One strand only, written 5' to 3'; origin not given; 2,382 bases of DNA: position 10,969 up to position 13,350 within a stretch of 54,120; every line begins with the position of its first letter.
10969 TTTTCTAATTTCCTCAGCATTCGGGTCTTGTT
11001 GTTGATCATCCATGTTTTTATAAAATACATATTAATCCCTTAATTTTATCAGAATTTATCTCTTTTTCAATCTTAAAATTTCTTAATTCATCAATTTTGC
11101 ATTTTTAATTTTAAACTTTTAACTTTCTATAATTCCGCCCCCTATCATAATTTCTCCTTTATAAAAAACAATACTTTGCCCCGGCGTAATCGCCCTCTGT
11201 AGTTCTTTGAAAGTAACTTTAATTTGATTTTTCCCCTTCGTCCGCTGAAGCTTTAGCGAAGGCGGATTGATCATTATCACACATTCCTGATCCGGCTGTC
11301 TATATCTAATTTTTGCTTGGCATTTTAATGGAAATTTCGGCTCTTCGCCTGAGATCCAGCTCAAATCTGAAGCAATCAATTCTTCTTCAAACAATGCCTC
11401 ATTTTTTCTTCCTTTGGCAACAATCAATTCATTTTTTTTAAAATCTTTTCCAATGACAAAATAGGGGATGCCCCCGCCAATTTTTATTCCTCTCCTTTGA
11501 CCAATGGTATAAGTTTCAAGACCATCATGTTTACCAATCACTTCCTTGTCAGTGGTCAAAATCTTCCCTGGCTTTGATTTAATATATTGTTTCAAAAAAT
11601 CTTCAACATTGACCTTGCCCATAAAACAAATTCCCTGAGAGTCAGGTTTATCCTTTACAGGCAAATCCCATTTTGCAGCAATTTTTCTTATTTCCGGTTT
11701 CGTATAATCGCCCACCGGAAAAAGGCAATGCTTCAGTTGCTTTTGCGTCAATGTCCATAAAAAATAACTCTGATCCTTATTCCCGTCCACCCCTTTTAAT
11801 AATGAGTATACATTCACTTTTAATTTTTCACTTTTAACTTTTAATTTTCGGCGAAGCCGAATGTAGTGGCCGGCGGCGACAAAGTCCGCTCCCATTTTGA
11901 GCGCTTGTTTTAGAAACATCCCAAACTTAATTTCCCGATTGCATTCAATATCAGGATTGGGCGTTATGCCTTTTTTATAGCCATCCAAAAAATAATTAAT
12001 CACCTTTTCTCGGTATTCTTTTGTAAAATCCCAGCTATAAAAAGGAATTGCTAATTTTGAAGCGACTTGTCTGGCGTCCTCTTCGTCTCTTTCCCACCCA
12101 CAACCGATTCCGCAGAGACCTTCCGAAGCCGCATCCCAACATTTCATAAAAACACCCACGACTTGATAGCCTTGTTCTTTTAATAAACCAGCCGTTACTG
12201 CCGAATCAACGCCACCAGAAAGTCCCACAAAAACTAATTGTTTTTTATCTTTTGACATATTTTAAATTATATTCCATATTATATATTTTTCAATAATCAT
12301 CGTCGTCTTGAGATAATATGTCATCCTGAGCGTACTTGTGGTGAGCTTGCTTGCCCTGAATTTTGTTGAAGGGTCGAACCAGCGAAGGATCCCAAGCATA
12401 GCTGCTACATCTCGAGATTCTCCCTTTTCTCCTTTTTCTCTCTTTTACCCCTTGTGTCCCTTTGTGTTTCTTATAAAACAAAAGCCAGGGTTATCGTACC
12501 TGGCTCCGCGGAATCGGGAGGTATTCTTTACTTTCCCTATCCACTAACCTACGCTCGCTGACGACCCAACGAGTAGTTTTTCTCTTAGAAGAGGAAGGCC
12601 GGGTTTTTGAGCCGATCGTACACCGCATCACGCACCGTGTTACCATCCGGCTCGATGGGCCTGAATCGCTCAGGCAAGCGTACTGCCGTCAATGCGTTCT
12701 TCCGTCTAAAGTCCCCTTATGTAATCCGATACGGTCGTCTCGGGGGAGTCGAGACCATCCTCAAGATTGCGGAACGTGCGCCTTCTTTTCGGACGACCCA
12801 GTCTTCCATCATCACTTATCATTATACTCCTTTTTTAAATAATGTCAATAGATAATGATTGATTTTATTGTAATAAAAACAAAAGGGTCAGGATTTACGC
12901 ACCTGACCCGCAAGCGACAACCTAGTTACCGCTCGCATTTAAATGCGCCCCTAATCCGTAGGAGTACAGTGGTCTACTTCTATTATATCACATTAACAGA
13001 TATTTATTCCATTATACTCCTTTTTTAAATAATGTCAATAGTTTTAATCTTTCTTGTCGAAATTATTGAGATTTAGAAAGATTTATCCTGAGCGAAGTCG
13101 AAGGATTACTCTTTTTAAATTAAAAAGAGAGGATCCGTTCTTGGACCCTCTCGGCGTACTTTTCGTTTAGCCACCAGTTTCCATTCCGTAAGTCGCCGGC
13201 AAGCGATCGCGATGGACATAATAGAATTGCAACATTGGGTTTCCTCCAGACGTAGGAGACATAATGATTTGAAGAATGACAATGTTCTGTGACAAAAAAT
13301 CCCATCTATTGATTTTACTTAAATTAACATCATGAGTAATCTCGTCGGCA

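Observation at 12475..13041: Two tandem GC-rich structured RNAs driven by an identical 32-nt consensus promoter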

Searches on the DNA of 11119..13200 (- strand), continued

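Call 73: build_rna_model(alignment_id=A5, structure=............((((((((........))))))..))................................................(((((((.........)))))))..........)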
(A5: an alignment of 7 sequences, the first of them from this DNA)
Model R1 built from alignment A5 (7 sequences, 119 columns); structure: as given.
model positions 99; base pairs 15; branch points 1; effective number of sequences 2.31; information 0.59 bits per position. Calibrated on 0.2 Mb of random sequence (short: E-values are rough).
structure used (alignment columns):
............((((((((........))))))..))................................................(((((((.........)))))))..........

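Call 74: search_with_rna_model(model_id=R1, sources=[window, L001, L002, L003, L004, L005, L006, L007, L008, L009, L010, L011, L012, L013, L014, L015, L016, L017, L018, L019, L020, L021, L022, L023, L024, L025, L026, L027, L028, L029, L030, L031, L032, L033, L034, L035, L036, L037, L038, L039, L040, L041, L042, L043, L044, L045, L046, L047, L048, L049, L050, L051, L052, L053, L054, L055, L056, L057, L058, L059, L060, L061, L062, L063, L064, L065, L066, L067, L068, L069, L070, L071, L072, L073, L074, L075, L076, L077, L078, L079, L080], max_evalue=1)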
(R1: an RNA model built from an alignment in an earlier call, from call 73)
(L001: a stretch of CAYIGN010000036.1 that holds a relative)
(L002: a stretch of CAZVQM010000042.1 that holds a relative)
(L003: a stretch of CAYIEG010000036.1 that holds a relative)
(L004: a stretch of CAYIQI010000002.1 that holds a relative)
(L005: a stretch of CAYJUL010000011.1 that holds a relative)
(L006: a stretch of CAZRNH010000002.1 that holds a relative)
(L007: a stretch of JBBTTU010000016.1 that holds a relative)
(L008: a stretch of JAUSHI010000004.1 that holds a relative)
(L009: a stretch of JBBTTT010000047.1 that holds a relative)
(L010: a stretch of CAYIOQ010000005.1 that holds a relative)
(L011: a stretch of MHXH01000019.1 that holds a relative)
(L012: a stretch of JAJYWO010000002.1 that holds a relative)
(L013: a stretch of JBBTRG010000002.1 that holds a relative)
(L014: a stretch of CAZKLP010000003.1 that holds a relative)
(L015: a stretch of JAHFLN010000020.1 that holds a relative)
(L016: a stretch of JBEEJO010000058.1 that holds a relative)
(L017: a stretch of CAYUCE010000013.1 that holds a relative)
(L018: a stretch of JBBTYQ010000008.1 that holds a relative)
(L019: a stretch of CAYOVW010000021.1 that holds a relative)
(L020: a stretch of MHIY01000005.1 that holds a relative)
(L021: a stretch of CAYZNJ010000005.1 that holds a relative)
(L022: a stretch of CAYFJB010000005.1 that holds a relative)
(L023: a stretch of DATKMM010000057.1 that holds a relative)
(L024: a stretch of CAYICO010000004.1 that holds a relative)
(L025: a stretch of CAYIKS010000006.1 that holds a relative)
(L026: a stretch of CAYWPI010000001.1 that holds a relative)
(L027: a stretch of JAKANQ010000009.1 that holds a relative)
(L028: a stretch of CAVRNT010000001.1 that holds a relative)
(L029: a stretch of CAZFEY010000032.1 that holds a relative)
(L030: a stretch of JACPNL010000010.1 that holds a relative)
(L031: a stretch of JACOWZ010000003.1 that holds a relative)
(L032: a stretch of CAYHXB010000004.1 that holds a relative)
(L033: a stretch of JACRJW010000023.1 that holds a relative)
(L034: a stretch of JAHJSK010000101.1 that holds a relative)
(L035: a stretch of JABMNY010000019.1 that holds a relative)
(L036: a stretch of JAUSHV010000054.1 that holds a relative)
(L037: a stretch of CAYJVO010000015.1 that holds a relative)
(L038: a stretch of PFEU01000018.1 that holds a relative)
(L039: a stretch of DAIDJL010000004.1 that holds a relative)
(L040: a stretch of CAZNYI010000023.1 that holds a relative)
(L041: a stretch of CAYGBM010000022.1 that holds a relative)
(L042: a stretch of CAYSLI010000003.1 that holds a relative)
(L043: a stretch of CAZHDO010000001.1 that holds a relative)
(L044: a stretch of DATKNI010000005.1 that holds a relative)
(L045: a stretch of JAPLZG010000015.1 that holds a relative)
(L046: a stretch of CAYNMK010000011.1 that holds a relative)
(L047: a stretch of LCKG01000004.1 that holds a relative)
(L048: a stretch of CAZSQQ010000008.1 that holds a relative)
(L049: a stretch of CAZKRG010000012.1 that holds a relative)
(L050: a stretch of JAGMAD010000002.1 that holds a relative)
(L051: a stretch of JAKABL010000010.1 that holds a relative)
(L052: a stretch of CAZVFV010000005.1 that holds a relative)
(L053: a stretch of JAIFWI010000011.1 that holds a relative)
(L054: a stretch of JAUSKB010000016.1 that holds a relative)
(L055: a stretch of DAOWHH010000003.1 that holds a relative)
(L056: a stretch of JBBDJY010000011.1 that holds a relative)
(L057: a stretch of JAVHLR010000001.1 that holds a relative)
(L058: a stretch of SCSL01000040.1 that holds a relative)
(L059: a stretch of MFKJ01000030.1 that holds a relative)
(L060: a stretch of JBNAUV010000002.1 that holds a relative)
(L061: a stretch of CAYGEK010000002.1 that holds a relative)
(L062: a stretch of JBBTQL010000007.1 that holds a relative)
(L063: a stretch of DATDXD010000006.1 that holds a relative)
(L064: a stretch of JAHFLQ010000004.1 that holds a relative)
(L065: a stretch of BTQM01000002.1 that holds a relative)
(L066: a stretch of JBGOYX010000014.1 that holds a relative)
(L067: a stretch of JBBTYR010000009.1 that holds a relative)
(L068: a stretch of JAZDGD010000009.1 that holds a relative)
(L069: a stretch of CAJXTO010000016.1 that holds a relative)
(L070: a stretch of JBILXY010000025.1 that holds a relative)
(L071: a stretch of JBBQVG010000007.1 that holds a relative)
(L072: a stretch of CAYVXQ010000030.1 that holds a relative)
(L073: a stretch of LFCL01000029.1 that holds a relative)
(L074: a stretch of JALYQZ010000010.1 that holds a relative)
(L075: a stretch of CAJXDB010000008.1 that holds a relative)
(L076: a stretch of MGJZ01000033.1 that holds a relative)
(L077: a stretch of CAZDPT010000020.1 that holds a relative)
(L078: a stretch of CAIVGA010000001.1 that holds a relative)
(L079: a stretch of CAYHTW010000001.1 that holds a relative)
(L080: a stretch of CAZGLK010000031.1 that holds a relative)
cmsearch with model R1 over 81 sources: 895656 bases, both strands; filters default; matches with E-value up to 1: 3.
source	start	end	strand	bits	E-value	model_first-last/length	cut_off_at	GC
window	12475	12582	-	78.8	7.6e-16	1-99/99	no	0.49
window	12878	12976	-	73.6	1.4e-14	1-99/99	no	0.51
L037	585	690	-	17.8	0.53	1-99/99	no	0.44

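Call 75: search_with_rna_model(model_id=R1, sources=[L081, L083, L084, L085, L086, L087, L088, L089, L090, L091, L092, L093, L094, L095, L096, L114, L115, L116], max_evalue=1)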
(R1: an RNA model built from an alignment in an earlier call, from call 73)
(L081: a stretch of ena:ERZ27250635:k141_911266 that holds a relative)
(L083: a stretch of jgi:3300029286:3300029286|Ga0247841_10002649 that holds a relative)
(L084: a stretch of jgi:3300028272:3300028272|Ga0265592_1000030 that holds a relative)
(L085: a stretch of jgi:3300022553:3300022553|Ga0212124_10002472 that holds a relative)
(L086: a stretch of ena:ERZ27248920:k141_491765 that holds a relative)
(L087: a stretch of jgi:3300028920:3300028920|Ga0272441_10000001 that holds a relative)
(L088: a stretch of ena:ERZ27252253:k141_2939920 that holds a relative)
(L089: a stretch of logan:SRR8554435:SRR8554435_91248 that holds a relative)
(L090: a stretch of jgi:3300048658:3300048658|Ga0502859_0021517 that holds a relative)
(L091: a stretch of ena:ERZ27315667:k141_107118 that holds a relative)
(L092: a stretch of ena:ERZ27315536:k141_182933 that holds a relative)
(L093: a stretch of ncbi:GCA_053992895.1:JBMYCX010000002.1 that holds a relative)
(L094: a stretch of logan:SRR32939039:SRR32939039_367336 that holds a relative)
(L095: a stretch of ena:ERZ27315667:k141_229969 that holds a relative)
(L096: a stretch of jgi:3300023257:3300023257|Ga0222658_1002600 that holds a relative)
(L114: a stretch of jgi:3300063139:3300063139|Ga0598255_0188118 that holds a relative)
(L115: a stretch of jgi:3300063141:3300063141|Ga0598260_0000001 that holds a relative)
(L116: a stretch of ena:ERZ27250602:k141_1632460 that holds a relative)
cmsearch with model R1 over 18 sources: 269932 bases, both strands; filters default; matches with E-value up to 1: 7.
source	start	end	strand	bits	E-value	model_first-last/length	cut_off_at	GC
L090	482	581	+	96.5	1.1e-20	1-99/99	no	0.51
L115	9820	9919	+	95.1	2.4e-20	1-99/99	no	0.54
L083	9693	9787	+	91.7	1.7e-19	1-99/99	no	0.48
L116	9803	9897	+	91.7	1.7e-19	1-99/99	no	0.48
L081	2659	2753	+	90.7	2.8e-19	1-99/99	no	0.51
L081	1642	1741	+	69.2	5.1e-14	1-99/99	no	0.53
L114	1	44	+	41.9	2.2e-07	56-99/99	5'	0.55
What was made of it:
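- A covariance model of that module scores all seven copies at 69-97 bits and nothing else in 1.17 Mb of Patescibacteria loci (calls 74, 75).
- Tried and rejected: The model of the shared module found no new members in 1.17 Mb (calls 74, 75).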

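Call 83: search_rna_families(sources=[L083, L115, L081, L087, L084, L091, L095], threshold=gathering)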
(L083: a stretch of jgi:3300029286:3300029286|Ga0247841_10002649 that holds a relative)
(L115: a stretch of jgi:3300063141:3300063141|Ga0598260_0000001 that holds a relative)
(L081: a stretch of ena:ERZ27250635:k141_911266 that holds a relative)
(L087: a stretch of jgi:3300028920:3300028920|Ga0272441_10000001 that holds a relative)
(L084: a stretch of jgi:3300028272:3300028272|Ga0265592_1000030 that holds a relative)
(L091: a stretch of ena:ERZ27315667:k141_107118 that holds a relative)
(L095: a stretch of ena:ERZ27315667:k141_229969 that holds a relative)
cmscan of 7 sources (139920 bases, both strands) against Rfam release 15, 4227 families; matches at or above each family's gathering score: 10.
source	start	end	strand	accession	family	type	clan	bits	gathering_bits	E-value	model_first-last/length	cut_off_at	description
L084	16209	16328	-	RF03000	LOOT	Gene; sRNA;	-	92.5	46.4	4.9e-16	1-121/121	no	LOOT RNA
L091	19300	19421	+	RF03000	LOOT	Gene; sRNA;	-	90.9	46.4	1.2e-15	1-121/121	no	LOOT RNA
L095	4237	4310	+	RF00005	tRNA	Gene; tRNA;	CL00001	63.5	29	4.3e-11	1-71/71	no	tRNA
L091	13419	13505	+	RF00005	tRNA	Gene; tRNA;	CL00001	60.5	29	2.9e-10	1-71/71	no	tRNA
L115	13485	13571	+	RF00005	tRNA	Gene; tRNA;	CL00001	60.1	29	3.6e-10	1-71/71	no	tRNA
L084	13311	13397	+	RF00005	tRNA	Gene; tRNA;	CL00001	58.7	29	8.8e-10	1-71/71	no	tRNA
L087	13427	13513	+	RF00005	tRNA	Gene; tRNA;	CL00001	58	29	1.4e-09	1-71/71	no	tRNA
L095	13900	13986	+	RF00005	tRNA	Gene; tRNA;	CL00001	57.7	29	1.7e-09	1-71/71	no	tRNA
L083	13794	13880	+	RF00005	tRNA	Gene; tRNA;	CL00001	56.3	29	4.1e-09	1-71/71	no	tRNA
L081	6913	6999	+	RF00005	tRNA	Gene; tRNA;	CL00001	56.3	29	4.1e-09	1-71/71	no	tRNA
